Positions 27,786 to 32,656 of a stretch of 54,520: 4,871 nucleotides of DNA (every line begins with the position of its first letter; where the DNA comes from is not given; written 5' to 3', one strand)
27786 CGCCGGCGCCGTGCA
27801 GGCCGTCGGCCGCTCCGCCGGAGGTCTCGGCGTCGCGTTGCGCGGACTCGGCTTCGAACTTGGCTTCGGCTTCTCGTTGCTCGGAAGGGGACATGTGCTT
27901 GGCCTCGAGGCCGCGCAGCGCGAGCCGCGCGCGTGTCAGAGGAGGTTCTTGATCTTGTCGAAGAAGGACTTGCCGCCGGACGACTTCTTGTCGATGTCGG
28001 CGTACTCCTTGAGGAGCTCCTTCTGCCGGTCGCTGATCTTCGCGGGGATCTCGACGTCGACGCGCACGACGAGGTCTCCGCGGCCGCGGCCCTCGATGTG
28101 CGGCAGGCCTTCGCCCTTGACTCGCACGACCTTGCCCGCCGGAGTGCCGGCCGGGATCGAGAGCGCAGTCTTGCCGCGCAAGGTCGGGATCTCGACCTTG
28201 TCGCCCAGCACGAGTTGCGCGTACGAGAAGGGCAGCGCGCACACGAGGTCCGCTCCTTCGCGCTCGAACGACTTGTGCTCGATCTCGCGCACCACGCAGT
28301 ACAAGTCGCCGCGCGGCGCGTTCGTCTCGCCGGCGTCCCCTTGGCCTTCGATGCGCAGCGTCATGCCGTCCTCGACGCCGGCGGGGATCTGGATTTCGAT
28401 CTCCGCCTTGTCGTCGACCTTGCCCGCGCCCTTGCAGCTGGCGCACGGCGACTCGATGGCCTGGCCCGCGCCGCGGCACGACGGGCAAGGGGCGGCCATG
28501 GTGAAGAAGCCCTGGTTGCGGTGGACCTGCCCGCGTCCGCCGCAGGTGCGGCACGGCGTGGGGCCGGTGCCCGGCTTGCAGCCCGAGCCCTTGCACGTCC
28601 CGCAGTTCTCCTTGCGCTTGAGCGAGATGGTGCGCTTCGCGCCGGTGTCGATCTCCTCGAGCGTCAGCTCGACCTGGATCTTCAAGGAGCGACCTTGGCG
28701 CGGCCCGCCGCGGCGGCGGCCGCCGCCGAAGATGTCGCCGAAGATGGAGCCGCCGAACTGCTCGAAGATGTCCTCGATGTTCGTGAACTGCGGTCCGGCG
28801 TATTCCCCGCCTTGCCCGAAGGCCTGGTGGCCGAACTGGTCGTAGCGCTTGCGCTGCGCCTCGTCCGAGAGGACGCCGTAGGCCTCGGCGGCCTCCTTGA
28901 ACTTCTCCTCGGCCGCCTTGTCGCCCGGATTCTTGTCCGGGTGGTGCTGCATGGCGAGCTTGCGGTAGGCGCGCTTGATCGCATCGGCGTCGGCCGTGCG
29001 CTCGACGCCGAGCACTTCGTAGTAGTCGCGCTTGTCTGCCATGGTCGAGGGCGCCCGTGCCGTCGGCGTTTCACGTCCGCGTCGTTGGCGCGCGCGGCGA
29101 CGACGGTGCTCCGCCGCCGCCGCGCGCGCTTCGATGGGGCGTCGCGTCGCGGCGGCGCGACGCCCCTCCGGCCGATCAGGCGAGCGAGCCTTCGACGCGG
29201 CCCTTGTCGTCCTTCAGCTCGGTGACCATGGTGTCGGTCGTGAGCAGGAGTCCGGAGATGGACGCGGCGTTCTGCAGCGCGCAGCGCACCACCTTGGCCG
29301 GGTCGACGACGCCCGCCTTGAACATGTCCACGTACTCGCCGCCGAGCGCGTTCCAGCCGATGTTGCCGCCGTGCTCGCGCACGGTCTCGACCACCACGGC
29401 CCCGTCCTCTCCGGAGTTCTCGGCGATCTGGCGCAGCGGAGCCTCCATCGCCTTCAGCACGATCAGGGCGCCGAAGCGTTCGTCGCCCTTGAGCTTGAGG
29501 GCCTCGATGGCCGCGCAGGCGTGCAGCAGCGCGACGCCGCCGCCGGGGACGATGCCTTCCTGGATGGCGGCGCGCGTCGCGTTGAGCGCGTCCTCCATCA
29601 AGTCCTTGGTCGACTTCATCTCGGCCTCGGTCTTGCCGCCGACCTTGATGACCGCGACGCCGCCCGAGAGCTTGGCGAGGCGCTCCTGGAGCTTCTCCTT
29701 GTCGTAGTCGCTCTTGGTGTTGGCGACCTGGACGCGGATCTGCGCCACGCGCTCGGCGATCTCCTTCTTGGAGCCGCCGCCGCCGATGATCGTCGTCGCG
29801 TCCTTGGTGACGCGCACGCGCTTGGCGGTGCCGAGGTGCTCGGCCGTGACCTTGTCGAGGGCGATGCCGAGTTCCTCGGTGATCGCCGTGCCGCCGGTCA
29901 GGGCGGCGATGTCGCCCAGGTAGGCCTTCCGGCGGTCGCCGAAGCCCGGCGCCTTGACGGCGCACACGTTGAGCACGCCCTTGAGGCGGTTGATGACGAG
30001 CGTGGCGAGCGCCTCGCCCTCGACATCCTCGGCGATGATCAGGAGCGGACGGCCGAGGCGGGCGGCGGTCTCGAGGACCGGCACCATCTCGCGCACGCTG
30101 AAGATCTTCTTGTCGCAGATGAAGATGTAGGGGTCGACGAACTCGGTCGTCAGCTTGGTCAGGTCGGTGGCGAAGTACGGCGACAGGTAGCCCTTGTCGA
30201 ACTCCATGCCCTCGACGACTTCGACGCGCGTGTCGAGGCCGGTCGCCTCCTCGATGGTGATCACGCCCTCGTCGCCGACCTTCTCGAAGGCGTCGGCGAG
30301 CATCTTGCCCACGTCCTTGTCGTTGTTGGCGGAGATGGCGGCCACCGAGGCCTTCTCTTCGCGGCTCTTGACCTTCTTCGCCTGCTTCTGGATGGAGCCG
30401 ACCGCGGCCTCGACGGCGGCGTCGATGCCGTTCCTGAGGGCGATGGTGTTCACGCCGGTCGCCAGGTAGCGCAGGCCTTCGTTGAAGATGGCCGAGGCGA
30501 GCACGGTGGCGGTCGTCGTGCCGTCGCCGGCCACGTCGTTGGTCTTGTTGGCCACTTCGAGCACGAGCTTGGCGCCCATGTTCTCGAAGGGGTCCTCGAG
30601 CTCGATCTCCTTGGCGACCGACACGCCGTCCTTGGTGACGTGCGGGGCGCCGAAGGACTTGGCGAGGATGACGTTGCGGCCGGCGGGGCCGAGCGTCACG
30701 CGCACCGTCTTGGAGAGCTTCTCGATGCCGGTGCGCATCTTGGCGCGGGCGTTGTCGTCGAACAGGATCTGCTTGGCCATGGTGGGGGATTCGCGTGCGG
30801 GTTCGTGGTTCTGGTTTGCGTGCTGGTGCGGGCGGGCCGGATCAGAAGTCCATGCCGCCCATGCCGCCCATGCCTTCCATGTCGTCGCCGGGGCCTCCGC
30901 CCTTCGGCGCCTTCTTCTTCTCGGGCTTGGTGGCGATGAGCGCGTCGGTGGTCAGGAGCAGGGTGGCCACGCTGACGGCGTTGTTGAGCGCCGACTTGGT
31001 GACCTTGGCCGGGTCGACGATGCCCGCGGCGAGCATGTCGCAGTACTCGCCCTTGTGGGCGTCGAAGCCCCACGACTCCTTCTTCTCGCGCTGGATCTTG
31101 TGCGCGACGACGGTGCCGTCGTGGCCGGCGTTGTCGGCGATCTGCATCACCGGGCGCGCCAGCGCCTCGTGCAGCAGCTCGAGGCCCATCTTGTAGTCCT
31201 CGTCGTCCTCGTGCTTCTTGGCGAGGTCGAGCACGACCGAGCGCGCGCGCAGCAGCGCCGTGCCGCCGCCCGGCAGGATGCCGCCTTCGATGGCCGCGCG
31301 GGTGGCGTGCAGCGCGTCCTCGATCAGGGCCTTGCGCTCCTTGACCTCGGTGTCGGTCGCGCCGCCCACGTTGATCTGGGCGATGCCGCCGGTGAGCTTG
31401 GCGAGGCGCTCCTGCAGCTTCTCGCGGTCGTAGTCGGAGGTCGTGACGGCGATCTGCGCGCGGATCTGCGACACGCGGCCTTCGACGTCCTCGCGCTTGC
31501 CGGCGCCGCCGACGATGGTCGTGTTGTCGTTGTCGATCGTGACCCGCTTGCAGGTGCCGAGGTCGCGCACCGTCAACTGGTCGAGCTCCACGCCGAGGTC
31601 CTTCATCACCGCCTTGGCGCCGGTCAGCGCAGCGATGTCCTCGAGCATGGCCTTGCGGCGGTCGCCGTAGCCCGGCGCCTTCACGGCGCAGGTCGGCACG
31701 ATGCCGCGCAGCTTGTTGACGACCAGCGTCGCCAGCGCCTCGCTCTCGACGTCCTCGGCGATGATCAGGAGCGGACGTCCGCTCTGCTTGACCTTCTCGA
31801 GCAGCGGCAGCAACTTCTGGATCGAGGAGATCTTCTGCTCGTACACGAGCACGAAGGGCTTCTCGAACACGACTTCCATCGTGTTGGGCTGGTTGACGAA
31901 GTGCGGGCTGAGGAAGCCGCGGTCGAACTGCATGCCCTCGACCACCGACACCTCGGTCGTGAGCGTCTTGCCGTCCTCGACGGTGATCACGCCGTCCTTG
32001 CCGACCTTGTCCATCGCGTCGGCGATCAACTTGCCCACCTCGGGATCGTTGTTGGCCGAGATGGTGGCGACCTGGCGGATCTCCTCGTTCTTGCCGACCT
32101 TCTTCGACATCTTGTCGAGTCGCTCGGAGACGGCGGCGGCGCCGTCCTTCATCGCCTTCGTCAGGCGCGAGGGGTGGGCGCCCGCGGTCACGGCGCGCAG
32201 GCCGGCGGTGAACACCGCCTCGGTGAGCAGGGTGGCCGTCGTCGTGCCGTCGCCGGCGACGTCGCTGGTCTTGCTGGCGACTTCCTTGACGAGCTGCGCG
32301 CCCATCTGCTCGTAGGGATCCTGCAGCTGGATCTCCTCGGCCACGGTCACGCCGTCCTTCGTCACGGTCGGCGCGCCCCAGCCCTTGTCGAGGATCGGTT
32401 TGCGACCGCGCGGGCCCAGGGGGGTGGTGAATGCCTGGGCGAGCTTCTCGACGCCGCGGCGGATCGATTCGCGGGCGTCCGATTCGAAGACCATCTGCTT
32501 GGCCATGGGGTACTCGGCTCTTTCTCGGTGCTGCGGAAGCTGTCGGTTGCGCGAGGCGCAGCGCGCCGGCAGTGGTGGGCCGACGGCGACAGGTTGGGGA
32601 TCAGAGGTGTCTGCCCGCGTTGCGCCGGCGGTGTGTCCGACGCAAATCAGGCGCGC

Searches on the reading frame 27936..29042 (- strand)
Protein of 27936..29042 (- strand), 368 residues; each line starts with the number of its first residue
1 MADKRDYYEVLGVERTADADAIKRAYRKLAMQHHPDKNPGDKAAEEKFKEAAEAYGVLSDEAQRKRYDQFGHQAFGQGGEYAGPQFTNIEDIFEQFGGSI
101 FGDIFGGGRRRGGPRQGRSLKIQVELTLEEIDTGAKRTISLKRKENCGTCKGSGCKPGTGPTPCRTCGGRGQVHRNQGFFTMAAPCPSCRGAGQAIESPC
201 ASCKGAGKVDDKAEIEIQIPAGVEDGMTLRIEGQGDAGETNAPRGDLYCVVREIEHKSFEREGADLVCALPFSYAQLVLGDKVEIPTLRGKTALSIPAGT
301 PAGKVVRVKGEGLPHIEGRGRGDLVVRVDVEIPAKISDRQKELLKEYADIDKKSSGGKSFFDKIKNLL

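Call 48: search_protein_families(library=pfam, proteins=[window:27936-29042:-], max_evalue=0.001)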
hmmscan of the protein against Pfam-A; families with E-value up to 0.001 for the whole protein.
window:27936-29042:- (368 aa): 3 families
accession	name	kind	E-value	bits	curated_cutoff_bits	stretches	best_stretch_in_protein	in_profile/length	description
PF01556.23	DnaJ_C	-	8.9e-47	159.4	26.6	1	121-333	2-152/152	DnaJ C terminal domain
PF00226.36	DnaJ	-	1.5e-27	95.9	27.8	1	6-68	1-63/63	DnaJ domain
PF00684.25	DnaJ_CXXCXGXG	-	1.4e-13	51.3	32.7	1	147-207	1-65/65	DnaJ central domain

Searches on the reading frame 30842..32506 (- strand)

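Call 48: search_protein_families(library=pfam, proteins=[window:30842-32506:-], max_evalue=0.001)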
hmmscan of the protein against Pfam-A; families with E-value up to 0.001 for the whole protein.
window:30842-32506:- (554 aa): 1 family
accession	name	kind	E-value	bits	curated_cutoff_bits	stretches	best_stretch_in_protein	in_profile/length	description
PF00118.29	Cpn60_TCP1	-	1e-82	278.8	34.3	1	22-527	1-489/490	TCP-1/cpn60 chaperonin family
